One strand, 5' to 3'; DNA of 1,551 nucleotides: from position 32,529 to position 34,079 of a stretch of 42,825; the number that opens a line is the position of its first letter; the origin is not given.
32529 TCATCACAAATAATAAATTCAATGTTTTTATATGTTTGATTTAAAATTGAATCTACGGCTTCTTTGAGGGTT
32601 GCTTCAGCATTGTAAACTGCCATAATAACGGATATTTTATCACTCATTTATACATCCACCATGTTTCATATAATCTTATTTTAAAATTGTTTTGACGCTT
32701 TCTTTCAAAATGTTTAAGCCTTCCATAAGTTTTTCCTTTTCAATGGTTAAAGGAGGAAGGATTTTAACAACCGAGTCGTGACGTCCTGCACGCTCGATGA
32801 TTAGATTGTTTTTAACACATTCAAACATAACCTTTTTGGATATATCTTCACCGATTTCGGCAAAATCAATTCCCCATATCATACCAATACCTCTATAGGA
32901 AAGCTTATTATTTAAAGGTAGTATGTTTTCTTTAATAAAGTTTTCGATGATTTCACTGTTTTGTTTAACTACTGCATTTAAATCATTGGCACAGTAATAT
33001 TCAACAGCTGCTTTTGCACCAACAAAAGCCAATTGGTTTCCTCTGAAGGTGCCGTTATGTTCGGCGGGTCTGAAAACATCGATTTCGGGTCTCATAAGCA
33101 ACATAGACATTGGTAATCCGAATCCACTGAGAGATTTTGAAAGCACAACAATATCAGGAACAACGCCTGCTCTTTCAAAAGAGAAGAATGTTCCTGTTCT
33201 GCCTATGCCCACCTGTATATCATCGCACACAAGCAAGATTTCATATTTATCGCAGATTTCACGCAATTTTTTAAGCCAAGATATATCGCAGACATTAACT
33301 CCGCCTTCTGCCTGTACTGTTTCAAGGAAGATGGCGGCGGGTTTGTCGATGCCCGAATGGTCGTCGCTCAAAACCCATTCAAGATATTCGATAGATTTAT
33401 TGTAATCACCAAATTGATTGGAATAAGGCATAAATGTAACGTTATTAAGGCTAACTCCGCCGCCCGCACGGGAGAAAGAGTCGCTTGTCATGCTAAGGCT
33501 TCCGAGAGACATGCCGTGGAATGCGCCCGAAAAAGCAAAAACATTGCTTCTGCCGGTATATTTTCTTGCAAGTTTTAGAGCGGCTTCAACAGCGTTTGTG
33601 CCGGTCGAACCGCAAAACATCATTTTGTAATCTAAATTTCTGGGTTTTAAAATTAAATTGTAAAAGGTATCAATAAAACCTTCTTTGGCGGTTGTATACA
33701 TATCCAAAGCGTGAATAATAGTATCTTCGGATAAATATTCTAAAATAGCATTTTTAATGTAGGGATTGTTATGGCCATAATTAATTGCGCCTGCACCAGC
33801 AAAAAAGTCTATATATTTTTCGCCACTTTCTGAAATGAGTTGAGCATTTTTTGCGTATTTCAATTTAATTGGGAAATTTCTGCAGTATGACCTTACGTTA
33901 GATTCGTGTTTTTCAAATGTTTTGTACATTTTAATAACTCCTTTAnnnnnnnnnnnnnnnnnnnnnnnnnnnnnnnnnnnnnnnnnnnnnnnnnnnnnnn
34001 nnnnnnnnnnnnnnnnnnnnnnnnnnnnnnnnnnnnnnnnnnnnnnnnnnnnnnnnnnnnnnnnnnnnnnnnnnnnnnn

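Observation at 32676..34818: Orphan EctB/Dat-type diaminobutyrate aminotransferase coupled to a TupA-like ATP-grasp ligase inside a polysaccharide operon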

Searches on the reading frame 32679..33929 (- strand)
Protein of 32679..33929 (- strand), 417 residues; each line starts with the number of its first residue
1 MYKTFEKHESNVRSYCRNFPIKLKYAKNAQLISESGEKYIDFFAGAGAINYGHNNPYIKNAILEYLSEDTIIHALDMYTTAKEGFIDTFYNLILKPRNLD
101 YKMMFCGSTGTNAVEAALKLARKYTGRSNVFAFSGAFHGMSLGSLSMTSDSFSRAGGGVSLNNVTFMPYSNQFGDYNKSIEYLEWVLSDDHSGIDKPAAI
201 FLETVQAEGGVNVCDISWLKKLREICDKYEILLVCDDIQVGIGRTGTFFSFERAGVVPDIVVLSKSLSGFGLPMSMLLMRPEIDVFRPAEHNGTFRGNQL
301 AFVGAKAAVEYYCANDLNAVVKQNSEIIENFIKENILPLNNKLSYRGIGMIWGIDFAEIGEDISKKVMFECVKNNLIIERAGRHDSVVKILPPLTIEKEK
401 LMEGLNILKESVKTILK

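Call 5: search_protein_families(library=pfam, proteins=[window:32679-33929:-])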
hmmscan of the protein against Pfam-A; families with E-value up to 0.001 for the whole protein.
window:32679-33929:- (417 aa): 1 family
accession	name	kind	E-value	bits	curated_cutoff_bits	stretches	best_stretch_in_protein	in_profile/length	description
PF00202.27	Aminotran_3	-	2.9e-70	237.4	30.5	1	18-410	8-401/403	Aminotransferase class-III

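Call 7: search_protein_families(library=ncbifam, proteins=[window:32679-33929:-], max_evalue=0.00001)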
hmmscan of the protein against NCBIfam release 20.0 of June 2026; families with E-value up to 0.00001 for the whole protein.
window:32679-33929:- (417 aa): 69 families (the best 25 are shown)
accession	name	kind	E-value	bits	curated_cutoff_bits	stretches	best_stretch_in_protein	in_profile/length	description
NF006733.0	PRK09264.1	subfamily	2.1e-182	606.3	438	1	3-416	5-418/425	diaminobutyrate--2-oxoglutarate transaminase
TIGR02407.1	ectoine_ectB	equivalog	2.3e-172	573.3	552.2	1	4-413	2-411/412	diaminobutyrate--2-oxoglutarate transaminase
TIGR00709.1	dat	subfamily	2e-135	451.8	401.6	1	4-416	6-437/442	diaminobutyrate--2-oxoglutarate transaminase family protein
NF005393.0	PRK06938.1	subfamily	2.4e-102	342.7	671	1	5-414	35-464/469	diaminobutyrate--2-oxoglutarate transaminase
NF005386.0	PRK06931.1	equivalog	1.3e-98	330.7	753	1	6-416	27-456/461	diaminobutyrate--2-oxoglutarate transaminase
NF004426.0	PRK05769.1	equivalog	4.1e-80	269.7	552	1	8-414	25-439/441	acetyl ornithine aminotransferase family protein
NF002797.0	PRK02936.1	equivalog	4.9e-74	249.4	496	1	17-414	9-379/385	acetylornithine transaminase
TIGR00707.1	argD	subfamily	8e-73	245.4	410.05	1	13-411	4-379/381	acetylornithine/succinylornithine family transaminase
NF005993.0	PRK08117.1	subfamily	1.6e-69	234.6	574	1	21-415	27-430/433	aspartate aminotransferase family protein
NF049976.1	AmadipTransam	equivalog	3.1e-65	220.7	650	1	19-414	14-414/416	2-aminoadipate transaminase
NF002874.0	PRK03244.1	equivalog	5e-65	219.8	457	1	20-414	26-394/399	acetylornithine transaminase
NF002325.0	PRK01278.1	subfamily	2.3e-62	210.9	372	1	17-415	11-389/395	acetylornithine transaminase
NF003273.0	PRK04260.1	equivalog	5.9e-62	209.4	616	1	20-411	12-374/376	acetylornithine transaminase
NF006228.0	PRK08360.1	equivalog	7.7e-62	209.3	608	1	18-413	22-425/443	aspartate aminotransferase family protein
NF005692.0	PRK07495.1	equivalog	5.3e-61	206.5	724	1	22-415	25-422/425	4-aminobutyrate--2-oxoglutarate transaminase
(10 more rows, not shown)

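Call 9: find_homologous_proteins(query=window:32679-33929:-, max_evalue=1e-30)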
Query window:32679-33929:- (417 aa): 8000 proteins with E <= 1e-30 among 8000 candidates; the best 120 are listed.
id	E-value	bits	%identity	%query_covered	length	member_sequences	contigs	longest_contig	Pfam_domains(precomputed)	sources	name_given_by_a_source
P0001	3.0e-277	937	99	100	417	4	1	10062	PF00202.28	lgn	-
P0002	4.4e-201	686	-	-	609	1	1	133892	PF00202.28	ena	-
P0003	1.8e-198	678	70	100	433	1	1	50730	PF00202.28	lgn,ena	-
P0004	4.7e-198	676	70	100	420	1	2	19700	PF00202.28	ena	-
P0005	2.3e-197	674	71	99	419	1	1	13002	PF00202.28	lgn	-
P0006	2.3e-197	674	71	99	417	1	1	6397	PF00202.28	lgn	-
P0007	1.3e-196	672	70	100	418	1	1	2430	PF00202.28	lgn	-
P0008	1.3e-196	671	70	100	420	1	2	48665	PF00202.28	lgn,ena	-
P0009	2.8e-196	670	70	99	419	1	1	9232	PF00202.28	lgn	-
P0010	4.4e-196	670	70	99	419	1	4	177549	PF00202.28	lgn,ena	-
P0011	4.7e-196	670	68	100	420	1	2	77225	PF00202.28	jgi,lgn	jgi:2,4-diaminobutyrate 4-transaminases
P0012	8.5e-196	669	69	100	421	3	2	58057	PF00202.28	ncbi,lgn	-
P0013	2.9e-193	661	69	99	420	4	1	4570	PF00202.28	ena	-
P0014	1.1e-192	659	69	99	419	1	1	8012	PF00202.28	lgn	-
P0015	1.9e-192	658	68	100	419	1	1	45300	PF00202.28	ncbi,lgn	-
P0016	7.1e-192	656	69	100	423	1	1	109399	PF00202.28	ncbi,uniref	ncbi:aspartate aminotransferase family protein [Pelotomaculum propionicicum]|uniref:aspartate aminot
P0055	2.3e-184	631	66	100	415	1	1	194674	PF00202.28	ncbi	-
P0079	1.2e-181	622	65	99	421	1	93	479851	PF00202.28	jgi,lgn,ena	jgi:diaminobutyrate-2-oxoglutarate transaminase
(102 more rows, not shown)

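Call 10: find_encoding_contigs(protein=P0001, flank=10000, max_places=3)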
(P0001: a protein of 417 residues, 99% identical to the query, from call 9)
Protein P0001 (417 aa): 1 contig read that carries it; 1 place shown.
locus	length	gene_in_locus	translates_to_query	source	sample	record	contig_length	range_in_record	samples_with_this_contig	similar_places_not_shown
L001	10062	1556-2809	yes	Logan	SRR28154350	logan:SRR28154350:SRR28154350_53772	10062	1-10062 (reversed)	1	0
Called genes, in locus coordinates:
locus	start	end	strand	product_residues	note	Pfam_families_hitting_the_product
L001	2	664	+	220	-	?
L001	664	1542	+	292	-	PF14305:ATPgrasp_TupA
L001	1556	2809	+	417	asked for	PF00202:Aminotran_3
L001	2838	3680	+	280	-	PF00535:Glycos_transf_2, PF10111:Glyco_tranf_2_2, PF13641:Glyco_tranf_2_3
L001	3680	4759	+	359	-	PF14897:EpsG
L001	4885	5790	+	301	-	PF14305:ATPgrasp_TupA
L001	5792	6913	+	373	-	PF13439:Glyco_transf_4, PF13579:Glyco_trans_4_4 (weak), PF00534:Glycos_transf_1, PF13692:Glyco_trans_1_4, PF20706:GT4-conflict (weak)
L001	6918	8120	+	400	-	PF00534:Glycos_transf_1, PF13692:Glyco_trans_1_4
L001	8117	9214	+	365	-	PF01757:Acyl_transf_3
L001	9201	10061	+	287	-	?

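Call 11: find_encoding_contigs(protein=P0003, flank=10000, max_places=2)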
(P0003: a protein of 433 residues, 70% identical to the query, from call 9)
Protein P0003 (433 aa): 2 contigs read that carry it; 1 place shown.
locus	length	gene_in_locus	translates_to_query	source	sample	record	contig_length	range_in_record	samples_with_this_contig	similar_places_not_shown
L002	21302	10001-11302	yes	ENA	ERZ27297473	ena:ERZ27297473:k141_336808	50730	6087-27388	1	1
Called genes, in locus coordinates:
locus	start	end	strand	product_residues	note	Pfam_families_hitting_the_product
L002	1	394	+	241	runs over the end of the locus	PF00583:Acetyltransf_1, PF13508:Acetyltransf_7 (weak)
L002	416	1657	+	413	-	PF13439:Glyco_transf_4 (weak), PF00534:Glycos_transf_1, PF13692:Glyco_trans_1_4 (weak)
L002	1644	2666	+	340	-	PF01073:3Beta_HSD, PF01370:Epimerase, PF02719:Polysacc_synt_2, PF04321:RmlD_sub_bind (weak), PF05368:NmrA (weak), PF13460:NAD_binding_10, PF16363:GDP_Man_Dehyd, PF08485:Polysacc_syn_2C, +1 more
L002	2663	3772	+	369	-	PF01370:Epimerase, PF02719:Polysacc_synt_2 (faint), PF07993:NAD_binding_4 (faint), PF16363:GDP_Man_Dehyd (faint), PF14667:Polysacc_synt_C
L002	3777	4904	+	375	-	PF02350:Epimerase_2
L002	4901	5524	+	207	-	PF25084:LbH_EIF2B (faint), PF25087:GMPPB_C (faint), PF00132:Hexapep, PF14602:Hexapep_2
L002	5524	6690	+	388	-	PF13439:Glyco_transf_4 (weak), PF00534:Glycos_transf_1, PF13692:Glyco_trans_1_4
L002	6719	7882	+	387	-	PF13439:Glyco_transf_4, PF00534:Glycos_transf_1, PF13692:Glyco_trans_1_4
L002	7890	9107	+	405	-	PF04932:Wzy_C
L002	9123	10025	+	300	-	PF14305:ATPgrasp_TupA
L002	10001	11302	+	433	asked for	PF00202:Aminotran_3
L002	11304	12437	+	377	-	PF09587:PGA_cap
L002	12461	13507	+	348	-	PF00535:Glycos_transf_2, PF10111:Glyco_tranf_2_2, PF13641:Glyco_tranf_2_3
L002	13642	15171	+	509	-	-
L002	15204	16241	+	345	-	PF04321:RmlD_sub_bind, PF01073:3Beta_HSD, PF01370:Epimerase, PF02719:Polysacc_synt_2, PF07993:NAD_binding_4 (faint), PF16363:GDP_Man_Dehyd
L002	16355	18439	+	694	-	-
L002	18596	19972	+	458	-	PF01210:NAD_Gly3P_dh_N (faint), PF03721:UDPG_MGDP_dh_N, PF00984:UDPG_MGDP_dh, PF03720:UDPG_MGDP_dh_C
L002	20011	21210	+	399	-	PF14907:NTP_transf_5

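Call 12: find_encoding_contigs(protein=P0010, flank=10000, max_places=2)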
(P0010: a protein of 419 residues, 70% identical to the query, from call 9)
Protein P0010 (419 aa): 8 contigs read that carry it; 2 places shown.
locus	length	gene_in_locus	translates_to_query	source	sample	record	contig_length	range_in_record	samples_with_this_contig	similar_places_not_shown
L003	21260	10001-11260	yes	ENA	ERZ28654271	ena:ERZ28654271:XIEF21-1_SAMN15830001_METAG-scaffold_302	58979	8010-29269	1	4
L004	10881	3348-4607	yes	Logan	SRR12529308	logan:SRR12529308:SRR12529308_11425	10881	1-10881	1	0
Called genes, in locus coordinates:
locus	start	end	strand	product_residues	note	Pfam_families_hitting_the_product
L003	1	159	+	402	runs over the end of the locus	PF00155:Aminotran_1_2, PF01041:DegT_DnrJ_EryC1, PF01053:Cys_Met_Meta_PP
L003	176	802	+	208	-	PF02397:Bac_transf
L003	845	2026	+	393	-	PF01071:GARS_A, PF02655:ATP-grasp_3, PF02786:CPSase_L_D2, PF14305:ATPgrasp_TupA (faint), PF02222:ATP-grasp, PF07478:Dala_Dala_lig_C, PF13535:ATP-grasp_4, PF18603:LAL_C2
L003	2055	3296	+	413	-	PF00534:Glycos_transf_1, PF13692:Glyco_trans_1_4, PF26337:Gtf3_C (weak)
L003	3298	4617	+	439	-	PF03721:UDPG_MGDP_dh_N, PF00984:UDPG_MGDP_dh, PF03720:UDPG_MGDP_dh_C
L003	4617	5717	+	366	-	PF20706:GT4-conflict (weak), PF13439:Glyco_transf_4 (faint), PF00534:Glycos_transf_1, PF13692:Glyco_trans_1_4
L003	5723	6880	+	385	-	PF00534:Glycos_transf_1, PF13692:Glyco_trans_1_4, PF13524:Glyco_trans_1_2 (weak)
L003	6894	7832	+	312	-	PF01820:Dala_Dala_lig_N, PF01071:GARS_A (weak), PF02655:ATP-grasp_3, PF02786:CPSase_L_D2, PF03133:TTL (faint), PF02222:ATP-grasp, PF07478:Dala_Dala_lig_C, PF13535:ATP-grasp_4 (weak), +1 more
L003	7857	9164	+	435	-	PF04932:Wzy_C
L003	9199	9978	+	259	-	PF14305:ATPgrasp_TupA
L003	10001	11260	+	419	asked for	PF00202:Aminotran_3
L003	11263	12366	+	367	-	PF09587:PGA_cap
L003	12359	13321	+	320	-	PF00535:Glycos_transf_2, PF13641:Glyco_tranf_2_3 (weak)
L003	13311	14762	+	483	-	PF01943:Polysacc_synt, PF13440:Polysacc_synt_3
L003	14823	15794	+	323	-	PF00291:PALP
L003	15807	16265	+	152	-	PF13527:Acetyltransf_9 (weak), PF00583:Acetyltransf_1, PF13420:Acetyltransf_4 (weak), PF13673:Acetyltransf_10, PF13508:Acetyltransf_7, PF08445:FR47 (weak)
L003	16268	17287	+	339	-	PF21360:PylC-like_N, PF02655:ATP-grasp_3, PF13535:ATP-grasp_4, PF15632:ATPgrasp_Ter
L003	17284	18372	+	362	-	PF00155:Aminotran_1_2, PF01041:DegT_DnrJ_EryC1, PF01053:Cys_Met_Meta_PP (weak)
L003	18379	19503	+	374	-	PF01757:Acyl_transf_3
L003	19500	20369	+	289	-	PF00483:NTP_transferase, PF12804:NTP_transf_3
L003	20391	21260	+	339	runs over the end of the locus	PF01073:3Beta_HSD, PF01370:Epimerase, PF02719:Polysacc_synt_2, PF04321:RmlD_sub_bind, PF07993:NAD_binding_4, PF16363:GDP_Man_Dehyd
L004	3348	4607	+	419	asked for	PF00202:Aminotran_3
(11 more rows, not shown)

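Call 19: find_related_loci(query=window:32679-33929:-, collection=genome_contigs, flank=10000)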
Query window:32679-33929:- (417 aa) in genome_contigs; peptide patterns used: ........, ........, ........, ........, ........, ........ (x = any residue, [..] = any of these).
273 stretches matched a pattern; 38 encode a relative of the query (tblastn E <= 1e-3); 38 distinct loci.
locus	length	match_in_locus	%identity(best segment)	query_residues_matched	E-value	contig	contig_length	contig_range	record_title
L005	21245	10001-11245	97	1-415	0e+0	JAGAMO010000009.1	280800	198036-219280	MAG: Clostridia bacterium isolate RGIG8579 Water_deer_Cecum-3__c104653, whole genome shotgun sequence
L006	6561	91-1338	68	1-416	0e+0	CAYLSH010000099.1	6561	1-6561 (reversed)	MAG TPA_asm: uncultured Lachnospiraceae bacterium isolate SRP350583_co2_362 genome assembly, contig: NODE_17808_length_6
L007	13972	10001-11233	66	1-416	0e+0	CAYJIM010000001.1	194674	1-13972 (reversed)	MAG TPA_asm: uncultured Oscillospiraceae bacterium isolate ERP123703_co3_223 genome assembly, contig: NODE_20_length_194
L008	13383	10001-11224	58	6-416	1e-161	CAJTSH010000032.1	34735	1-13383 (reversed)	MAG TPA_asm: uncultured Lachnospiraceae bacterium isolate MGBC110001 genome assembly, contig: MGBC110001.32, whole genom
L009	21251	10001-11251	59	1-417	1e-161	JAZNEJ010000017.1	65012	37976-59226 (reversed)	MAG: Eubacteriales bacterium isolate T1900044722_TS20190188.MAGScoT_cleanbin_000005 SGB_1910_k141_260694, whole genome s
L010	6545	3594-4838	56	1-416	2e-156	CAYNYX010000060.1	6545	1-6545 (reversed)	MAG TPA_asm: uncultured Muribaculaceae bacterium isolate SRP192927_co3_631 genome assembly, contig: NODE_33539_length_65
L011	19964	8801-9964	27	2-410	2e-42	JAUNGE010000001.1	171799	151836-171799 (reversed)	MAG: bacterium isolate S26M_St_37 NODE_18_length_171799_cov_90.273529, whole genome shotgun sequence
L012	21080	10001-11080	30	21-402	2e-41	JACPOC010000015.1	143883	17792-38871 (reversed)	MAG: Bacteroidetes bacterium isolate NC_groundwater_591_Pr5_B-0.1um_36_15 alan_book_18_scaffold_43968, whole genome shot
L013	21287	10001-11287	25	17-417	2e-33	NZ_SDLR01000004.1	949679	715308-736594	Ammoniphilus sp. YIM 78166 Scaffold4, whole genome shotgun sequence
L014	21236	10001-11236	26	20-412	1e-32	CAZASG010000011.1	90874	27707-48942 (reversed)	MAG TPA_asm: uncultured Anaerolineaceae bacterium isolate SRP167671_co2_272 genome assembly, contig: NODE_272_length_908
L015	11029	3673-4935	26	20-414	3e-31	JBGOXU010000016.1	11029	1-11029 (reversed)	MAG: Dehalococcoidia bacterium isolate OBJ_0618_130150_6 k141_1619567_length_11029_cov_196.1756, whole genome shotgun se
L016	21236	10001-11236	25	20-412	1e-30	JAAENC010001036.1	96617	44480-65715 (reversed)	MAG: Chloroflexota bacterium isolate Bse_22 BseG_CONTIG3150176, whole genome shotgun sequence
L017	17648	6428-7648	32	19-415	2e-53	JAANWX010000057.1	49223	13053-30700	MAG: Chloroflexota bacterium isolate SuakinDeep_MAG43_1 MAG431_57, whole genome shotgun sequence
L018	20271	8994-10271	24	10-412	1e-28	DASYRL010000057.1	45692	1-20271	MAG TPA_asm: bacterium isolate SMAG_U4510 k141_1313899, whole genome shotgun sequence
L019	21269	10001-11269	25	22-415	7e-29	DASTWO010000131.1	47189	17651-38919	MAG TPA_asm: Bacillales bacterium isolate SMAG_U2390 k141_609764, whole genome shotgun sequence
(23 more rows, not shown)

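Call 22: find_encoding_contigs(protein=P0055, flank=7000, max_places=1)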
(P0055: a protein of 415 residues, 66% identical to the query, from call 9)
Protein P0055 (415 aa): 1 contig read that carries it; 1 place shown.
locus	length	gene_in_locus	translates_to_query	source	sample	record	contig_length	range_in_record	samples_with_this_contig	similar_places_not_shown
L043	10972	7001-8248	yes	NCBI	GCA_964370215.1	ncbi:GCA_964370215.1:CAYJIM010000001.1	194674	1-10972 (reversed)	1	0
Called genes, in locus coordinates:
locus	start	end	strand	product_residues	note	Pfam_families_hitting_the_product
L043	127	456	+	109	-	PF12840:HTH_20 (weak), PF01022:HTH_5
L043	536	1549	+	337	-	PF03773:ArsP_1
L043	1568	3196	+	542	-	PF01266:DAO (faint), PF07992:Pyr_redox_2, PF13738:Pyr_redox_3, PF00070:Pyr_redox, PF02852:Pyr_redox_dim, PF00581:Rhodanese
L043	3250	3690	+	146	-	PF13192:Thioredoxin_3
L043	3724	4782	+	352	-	PF13593:SBF_like (weak), PF01758:SBF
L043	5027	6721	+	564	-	PF12729:4HB_MCP_1, PF00015:MCPsignal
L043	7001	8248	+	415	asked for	PF00202:Aminotran_3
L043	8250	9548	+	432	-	PF05673:DUF815, PF13191:AAA_16 (weak), PF00004:AAA (weak)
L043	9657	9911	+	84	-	PF01638:HxlR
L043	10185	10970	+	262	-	?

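Call 23: find_encoding_contigs(protein=P0016, flank=7000, max_places=1)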
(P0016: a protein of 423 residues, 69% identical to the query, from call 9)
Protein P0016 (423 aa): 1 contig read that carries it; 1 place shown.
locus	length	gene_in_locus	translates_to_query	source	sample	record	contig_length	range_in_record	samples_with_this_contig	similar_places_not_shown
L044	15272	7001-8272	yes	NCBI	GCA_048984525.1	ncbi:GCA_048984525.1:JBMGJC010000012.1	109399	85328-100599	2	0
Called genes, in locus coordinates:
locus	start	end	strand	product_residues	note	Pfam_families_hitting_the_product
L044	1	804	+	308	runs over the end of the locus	PF13302:Acetyltransf_3, PF13420:Acetyltransf_4, PF00583:Acetyltransf_1, PF05523:FdtA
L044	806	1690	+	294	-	PF00483:NTP_transferase, PF12804:NTP_transf_3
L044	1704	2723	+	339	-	PF01073:3Beta_HSD, PF01370:Epimerase, PF02719:Polysacc_synt_2, PF04321:RmlD_sub_bind, PF07993:NAD_binding_4, PF16363:GDP_Man_Dehyd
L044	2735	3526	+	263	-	-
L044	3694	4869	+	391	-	PF00534:Glycos_transf_1, PF13692:Glyco_trans_1_4, PF13524:Glyco_trans_1_2 (weak)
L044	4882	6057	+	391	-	PF04932:Wzy_C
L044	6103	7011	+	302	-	PF14305:ATPgrasp_TupA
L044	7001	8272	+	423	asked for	PF00202:Aminotran_3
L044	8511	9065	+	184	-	PF25084:LbH_EIF2B (faint), PF00132:Hexapep, PF14602:Hexapep_2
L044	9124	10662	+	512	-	PF01943:Polysacc_synt, PF13440:Polysacc_synt_3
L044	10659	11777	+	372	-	-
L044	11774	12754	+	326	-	PF00106:adh_short (weak), PF01073:3Beta_HSD, PF01370:Epimerase, PF02719:Polysacc_synt_2, PF04321:RmlD_sub_bind, PF07993:NAD_binding_4, PF13460:NAD_binding_10, PF16363:GDP_Man_Dehyd, +1 more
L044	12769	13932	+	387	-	PF00155:Aminotran_1_2, PF01041:DegT_DnrJ_EryC1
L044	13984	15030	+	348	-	PF00483:NTP_transferase, PF12804:NTP_transf_3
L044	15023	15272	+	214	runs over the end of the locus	PF17836:PglD_N, PF25087:GMPPB_C (faint), PF25084:LbH_EIF2B (weak), PF00132:Hexapep (weak), PF14602:Hexapep_2 (faint), PF00132:Hexapep (weak)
